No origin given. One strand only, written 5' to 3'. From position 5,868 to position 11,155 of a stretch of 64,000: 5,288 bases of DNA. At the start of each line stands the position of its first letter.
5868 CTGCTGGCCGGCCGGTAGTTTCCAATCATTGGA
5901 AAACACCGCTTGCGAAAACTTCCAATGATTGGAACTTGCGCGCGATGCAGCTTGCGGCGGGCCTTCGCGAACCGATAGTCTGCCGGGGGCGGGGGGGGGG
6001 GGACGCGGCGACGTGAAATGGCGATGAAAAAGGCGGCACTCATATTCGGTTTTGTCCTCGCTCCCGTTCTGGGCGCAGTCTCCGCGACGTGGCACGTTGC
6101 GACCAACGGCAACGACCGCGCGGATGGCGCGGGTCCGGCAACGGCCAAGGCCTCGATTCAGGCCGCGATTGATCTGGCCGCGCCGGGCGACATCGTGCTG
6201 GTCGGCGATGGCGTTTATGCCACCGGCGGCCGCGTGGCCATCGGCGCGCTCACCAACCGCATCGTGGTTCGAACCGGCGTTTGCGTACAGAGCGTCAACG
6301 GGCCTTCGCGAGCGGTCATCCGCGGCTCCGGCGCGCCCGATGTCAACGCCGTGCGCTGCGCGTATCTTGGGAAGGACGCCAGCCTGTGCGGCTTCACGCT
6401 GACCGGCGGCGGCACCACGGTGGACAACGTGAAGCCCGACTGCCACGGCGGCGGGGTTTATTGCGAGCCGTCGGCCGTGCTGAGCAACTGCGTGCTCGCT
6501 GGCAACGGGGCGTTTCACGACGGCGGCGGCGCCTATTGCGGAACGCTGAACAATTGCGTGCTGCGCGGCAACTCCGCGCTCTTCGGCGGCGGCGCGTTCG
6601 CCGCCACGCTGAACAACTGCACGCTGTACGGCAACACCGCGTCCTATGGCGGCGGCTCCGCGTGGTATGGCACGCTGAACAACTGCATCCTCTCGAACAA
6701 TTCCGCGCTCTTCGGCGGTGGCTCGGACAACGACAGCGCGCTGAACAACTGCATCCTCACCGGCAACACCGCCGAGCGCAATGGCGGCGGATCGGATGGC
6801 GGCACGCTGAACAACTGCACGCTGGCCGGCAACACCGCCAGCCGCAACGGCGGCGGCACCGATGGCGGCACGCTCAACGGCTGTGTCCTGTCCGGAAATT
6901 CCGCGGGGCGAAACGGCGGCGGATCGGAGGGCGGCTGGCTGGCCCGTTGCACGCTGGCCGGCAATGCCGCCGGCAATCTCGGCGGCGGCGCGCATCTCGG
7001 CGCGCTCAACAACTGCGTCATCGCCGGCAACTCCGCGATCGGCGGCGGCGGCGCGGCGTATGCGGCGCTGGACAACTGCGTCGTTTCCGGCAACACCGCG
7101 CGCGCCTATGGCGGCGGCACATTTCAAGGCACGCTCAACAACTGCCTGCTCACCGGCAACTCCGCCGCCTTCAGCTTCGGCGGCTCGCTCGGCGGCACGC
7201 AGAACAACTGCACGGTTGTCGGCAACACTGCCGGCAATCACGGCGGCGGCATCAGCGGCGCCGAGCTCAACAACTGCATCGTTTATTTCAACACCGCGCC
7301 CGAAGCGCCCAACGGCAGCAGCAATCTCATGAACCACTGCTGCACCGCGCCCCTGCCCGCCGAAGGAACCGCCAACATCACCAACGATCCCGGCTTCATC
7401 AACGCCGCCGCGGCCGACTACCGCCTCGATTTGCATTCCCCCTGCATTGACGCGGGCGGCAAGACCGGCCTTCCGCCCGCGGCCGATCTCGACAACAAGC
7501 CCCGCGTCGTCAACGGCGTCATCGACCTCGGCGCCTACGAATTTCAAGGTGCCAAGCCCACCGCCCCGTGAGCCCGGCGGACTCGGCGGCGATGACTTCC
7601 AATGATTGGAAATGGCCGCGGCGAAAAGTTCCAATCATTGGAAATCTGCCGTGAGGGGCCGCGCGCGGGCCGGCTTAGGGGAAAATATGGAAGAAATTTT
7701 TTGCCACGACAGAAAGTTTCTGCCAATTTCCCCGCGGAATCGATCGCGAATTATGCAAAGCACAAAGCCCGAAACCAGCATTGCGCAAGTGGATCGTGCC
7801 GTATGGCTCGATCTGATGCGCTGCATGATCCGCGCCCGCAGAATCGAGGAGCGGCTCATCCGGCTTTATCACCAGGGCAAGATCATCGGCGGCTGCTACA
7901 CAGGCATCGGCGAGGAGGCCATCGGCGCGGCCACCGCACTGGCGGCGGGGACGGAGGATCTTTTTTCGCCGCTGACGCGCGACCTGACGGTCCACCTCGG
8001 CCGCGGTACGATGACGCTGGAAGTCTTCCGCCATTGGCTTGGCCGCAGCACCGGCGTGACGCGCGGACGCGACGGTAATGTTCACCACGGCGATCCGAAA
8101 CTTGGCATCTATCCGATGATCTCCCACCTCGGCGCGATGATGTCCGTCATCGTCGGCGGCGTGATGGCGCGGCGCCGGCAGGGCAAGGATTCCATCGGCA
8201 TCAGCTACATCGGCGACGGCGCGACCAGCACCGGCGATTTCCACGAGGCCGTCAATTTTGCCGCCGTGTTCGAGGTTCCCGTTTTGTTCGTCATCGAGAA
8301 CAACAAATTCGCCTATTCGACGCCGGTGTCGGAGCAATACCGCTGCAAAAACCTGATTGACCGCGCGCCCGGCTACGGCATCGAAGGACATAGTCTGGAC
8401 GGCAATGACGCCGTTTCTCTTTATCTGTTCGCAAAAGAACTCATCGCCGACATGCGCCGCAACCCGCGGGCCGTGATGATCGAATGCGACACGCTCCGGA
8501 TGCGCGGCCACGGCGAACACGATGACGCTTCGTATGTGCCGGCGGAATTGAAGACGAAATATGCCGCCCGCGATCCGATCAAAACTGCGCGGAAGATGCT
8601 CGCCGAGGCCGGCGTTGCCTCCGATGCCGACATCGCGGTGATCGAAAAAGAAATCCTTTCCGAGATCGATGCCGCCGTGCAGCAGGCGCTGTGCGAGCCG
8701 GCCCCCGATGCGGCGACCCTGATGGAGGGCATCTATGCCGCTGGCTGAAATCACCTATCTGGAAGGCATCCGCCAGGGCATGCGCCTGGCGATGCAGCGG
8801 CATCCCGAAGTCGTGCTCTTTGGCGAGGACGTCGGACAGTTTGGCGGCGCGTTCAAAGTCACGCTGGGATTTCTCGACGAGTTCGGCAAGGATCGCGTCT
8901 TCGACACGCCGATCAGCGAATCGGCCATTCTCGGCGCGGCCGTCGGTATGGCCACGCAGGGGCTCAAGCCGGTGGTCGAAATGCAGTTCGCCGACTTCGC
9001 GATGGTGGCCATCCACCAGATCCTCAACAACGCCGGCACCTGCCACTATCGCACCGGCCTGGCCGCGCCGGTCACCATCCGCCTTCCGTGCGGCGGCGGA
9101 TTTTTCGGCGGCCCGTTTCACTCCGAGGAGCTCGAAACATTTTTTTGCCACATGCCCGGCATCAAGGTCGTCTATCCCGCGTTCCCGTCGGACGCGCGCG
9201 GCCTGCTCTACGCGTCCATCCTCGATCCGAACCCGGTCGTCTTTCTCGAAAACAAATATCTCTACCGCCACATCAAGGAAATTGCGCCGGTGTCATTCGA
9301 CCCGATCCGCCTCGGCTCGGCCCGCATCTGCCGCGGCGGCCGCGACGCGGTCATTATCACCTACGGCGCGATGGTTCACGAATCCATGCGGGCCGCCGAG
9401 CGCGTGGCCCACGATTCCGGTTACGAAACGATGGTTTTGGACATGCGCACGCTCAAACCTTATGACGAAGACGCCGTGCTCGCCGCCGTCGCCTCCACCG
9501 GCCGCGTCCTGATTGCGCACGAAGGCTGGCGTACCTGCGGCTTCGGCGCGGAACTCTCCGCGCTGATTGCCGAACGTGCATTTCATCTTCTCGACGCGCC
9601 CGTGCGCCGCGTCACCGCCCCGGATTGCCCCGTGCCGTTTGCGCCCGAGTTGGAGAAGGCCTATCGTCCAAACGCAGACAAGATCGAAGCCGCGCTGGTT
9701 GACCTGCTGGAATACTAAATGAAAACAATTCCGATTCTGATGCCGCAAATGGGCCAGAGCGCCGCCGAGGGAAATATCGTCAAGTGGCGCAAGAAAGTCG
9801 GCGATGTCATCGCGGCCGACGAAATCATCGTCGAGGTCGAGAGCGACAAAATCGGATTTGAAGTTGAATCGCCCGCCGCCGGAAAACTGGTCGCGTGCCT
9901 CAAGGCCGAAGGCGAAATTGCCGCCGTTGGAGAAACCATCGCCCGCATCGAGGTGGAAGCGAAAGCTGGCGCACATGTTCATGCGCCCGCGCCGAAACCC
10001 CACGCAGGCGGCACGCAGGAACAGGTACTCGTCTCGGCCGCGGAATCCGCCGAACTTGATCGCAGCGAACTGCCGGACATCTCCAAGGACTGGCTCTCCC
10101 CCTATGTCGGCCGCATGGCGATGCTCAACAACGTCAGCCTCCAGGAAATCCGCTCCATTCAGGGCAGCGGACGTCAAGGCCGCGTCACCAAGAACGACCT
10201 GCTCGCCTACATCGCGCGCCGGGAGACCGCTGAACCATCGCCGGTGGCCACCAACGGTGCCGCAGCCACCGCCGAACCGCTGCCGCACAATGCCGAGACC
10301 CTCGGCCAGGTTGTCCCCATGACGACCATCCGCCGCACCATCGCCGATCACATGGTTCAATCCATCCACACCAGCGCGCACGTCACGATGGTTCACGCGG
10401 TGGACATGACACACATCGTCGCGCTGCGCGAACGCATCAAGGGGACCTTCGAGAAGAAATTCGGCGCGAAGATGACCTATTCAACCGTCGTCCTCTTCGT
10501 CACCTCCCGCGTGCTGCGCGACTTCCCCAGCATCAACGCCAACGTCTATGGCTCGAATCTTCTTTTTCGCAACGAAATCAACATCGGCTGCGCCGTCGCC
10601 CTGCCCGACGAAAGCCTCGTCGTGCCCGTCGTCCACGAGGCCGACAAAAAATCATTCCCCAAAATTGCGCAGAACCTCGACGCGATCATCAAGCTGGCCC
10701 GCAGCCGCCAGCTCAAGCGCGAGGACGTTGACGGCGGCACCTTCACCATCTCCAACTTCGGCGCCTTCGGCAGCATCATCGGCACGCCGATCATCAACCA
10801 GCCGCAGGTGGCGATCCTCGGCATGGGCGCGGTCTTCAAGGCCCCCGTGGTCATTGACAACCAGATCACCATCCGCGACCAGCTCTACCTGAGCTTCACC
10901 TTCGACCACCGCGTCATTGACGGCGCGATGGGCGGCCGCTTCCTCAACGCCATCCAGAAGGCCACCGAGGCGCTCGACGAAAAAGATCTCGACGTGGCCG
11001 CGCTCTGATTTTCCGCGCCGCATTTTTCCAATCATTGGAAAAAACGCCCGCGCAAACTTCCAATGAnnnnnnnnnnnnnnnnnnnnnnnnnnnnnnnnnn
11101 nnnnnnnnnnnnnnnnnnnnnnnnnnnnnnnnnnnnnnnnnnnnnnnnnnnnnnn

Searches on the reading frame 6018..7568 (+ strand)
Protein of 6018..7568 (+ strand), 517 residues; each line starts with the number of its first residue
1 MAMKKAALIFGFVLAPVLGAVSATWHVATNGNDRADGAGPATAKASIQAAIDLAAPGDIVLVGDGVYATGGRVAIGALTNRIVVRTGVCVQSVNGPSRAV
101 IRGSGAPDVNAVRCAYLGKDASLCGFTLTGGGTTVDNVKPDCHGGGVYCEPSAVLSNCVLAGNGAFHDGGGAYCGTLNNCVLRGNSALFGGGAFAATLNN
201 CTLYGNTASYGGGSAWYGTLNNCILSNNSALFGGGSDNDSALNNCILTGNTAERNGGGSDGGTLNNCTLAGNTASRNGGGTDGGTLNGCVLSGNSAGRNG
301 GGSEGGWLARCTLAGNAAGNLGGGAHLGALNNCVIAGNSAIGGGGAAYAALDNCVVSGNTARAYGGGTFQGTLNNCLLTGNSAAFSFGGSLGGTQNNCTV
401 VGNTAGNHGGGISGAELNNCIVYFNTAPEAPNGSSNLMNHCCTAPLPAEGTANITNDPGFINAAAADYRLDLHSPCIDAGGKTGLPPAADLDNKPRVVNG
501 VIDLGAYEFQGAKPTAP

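Call 43: search_protein_families(library=ncbifam, proteins=[window:6018-7568:+], max_evalue=0.00001)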
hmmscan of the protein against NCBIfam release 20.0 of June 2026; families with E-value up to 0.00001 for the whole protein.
window:6018-7568:+ (517 aa): 1 family
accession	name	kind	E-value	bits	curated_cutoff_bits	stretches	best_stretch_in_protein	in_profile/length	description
NF041518.1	choice_anch_Q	domain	5.2e-08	33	25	1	466-510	15-58/58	choice-of-anchor Q domain-containing protein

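Call 60: search_protein_families(library=pfam, proteins=[window:6018-7568:+], max_evalue=0.001)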
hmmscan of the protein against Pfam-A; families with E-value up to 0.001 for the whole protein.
window:6018-7568:+ (517 aa): 1 family
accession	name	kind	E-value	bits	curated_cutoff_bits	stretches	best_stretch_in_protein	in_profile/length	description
PF05048.19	NosD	-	7.5e-05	22.7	23.6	0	321-427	15-123/212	Periplasmic copper-binding protein (NosD)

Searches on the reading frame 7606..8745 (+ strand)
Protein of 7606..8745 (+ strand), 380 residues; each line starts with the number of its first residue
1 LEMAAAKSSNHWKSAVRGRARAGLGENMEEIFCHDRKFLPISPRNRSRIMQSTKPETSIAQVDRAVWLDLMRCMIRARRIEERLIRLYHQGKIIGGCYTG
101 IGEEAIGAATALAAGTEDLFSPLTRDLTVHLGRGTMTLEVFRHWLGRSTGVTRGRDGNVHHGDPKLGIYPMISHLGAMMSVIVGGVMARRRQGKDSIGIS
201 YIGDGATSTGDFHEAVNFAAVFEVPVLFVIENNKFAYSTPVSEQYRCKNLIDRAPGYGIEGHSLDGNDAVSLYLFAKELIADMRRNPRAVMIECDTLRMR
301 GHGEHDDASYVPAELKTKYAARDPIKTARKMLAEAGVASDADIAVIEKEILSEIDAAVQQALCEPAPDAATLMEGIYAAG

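Call 43: search_protein_families(library=ncbifam, proteins=[window:7606-8745:+], max_evalue=0.00001)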
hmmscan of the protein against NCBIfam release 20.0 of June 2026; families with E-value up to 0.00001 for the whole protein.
window:7606-8745:+ (380 aa): 5 families
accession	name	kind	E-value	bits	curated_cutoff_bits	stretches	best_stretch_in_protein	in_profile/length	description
TIGR03181.1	PDH_E1_alph_x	equivalog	2.7e-66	223.8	411.35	1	60-378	19-328/341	pyruvate dehydrogenase (acetyl-transferring) E1 component subunit alpha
TIGR03182.1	PDH_E1_alph_y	equivalog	1.6e-65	221.1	393.85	1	67-378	4-315/315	pyruvate dehydrogenase (acetyl-transferring) E1 component subunit alpha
NF004559.0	PRK05899.2-5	equivalog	1.8e-06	26.5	488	1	175-274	128-228/627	transketolase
TIGR00204.1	dxs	equivalog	5.8e-06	25.1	465.95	1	173-242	111-180/616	1-deoxy-D-xylulose-5-phosphate synthase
TIGR00239.1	2oxo_dh_E1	equivalog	9.6e-06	23.8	770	0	158-360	302-515/931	2-oxoglutarate dehydrogenase E1 component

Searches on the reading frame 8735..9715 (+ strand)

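Call 43: search_protein_families(library=ncbifam, proteins=[window:8735-9715:+], max_evalue=0.00001)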
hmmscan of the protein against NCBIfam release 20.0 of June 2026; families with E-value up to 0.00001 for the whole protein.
window:8735-9715:+ (327 aa): 7 families
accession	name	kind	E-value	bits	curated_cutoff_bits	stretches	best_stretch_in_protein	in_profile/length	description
NF006667.0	PRK09212.1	subfamily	3.5e-92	308.8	321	1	4-321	2-319/327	pyruvate dehydrogenase complex E1 component subunit beta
NF008854.0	PRK11892.1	equivalog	7.9e-86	288.5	454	1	4-320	140-457/464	pyruvate dehydrogenase complex E1 component subunit beta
NF004559.0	PRK05899.2-5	equivalog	1.4e-20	73.1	488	1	21-299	333-597/627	transketolase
TIGR00204.1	dxs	equivalog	4.8e-18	65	465.95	1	48-301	348-589/616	1-deoxy-D-xylulose-5-phosphate synthase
NF003933.0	PRK05444.2-2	equivalog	1.7e-11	43.4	395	1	46-300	329-578/606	1-deoxy-D-xylulose-5-phosphate synthase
NF004556.0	PRK05899.2-2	equivalog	6.2e-08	31.4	575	1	192-283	509-598/639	transketolase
NF008968.0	PRK12315.1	subfamily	4.8e-06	25.1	510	1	53-289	321-548/582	1-deoxy-D-xylulose-5-phosphate synthase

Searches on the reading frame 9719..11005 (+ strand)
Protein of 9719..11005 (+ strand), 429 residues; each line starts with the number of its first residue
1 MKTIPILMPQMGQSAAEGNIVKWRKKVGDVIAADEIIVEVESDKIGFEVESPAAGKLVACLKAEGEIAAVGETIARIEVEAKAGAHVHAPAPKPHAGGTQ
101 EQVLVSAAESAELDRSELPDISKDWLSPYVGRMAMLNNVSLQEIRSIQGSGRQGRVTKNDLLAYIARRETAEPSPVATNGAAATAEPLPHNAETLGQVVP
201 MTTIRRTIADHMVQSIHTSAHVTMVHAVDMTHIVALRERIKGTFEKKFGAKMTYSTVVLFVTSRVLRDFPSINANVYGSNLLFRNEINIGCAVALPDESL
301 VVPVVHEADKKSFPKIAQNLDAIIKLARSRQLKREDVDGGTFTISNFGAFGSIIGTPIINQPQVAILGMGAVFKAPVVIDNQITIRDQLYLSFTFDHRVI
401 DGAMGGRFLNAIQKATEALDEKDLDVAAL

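Call 43: search_protein_families(library=ncbifam, proteins=[window:9719-11005:+], max_evalue=0.00001)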
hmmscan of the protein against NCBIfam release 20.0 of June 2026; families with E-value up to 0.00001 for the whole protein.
window:9719-11005:+ (429 aa): 11 families
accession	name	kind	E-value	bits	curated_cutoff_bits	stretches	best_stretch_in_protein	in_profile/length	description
NF004309.0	PRK05704.1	equivalog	5.3e-96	322.5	449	1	4-417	3-399/408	2-oxoglutarate dehydrogenase complex dihydrolipoyllysine-residue succinyltransferase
NF008814.0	PRK11854.1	equivalog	4.3e-92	309.5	722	1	6-420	210-633/637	pyruvate dehydrogenase complex dihydrolipoyllysine-residue acetyltransferase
TIGR01347.1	sucB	equivalog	4.5e-91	306.1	378.65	1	5-420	2-398/404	dihydrolipoyllysine-residue succinyltransferase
TIGR02927.1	SucB_Actino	equivalog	2.1e-83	281.1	423.45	1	4-418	127-570/579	2-oxoglutarate dehydrogenase, E2 component, dihydrolipoamide succinyltransferase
TIGR01348.1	PDHac_trf_long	equivalog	6.8e-69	232.9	552.1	1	6-415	158-578/587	dihydrolipoyllysine-residue acetyltransferase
TIGR01349.1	PDHac_trf_mito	equivalog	1.3e-62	212.4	445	1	6-417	2-430/437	pyruvate dehydrogenase complex dihydrolipoamide acetyltransferase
NF008815.0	PRK11857.1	equivalog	4.1e-55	187.4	378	1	126-417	6-300/308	dihydrolipoamide acetyltransferase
NF011416.0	PRK14843.1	equivalog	7.3e-54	183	429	1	126-417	51-340/347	dihydrolipoamide acetyltransferase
NF008907.0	PRK12270.1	equivalog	5.6e-28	97.2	878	1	166-416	98-361/1241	multifunctional oxoglutarate decarboxylase/oxoglutarate dehydrogenase thiamine pyrophosphate-binding subunit/dihydrolipoyllysine-residue suc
NF011457.0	PRK14875.1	equivalog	3.4e-18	65.8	307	1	4-173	4-133/372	acetoin dehydrogenase dihydrolipoyllysine-residue acetyltransferase subunit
NF008854.0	PRK11892.1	equivalog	3.3e-12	45.8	454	1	4-104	3-105/464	pyruvate dehydrogenase complex E1 component subunit beta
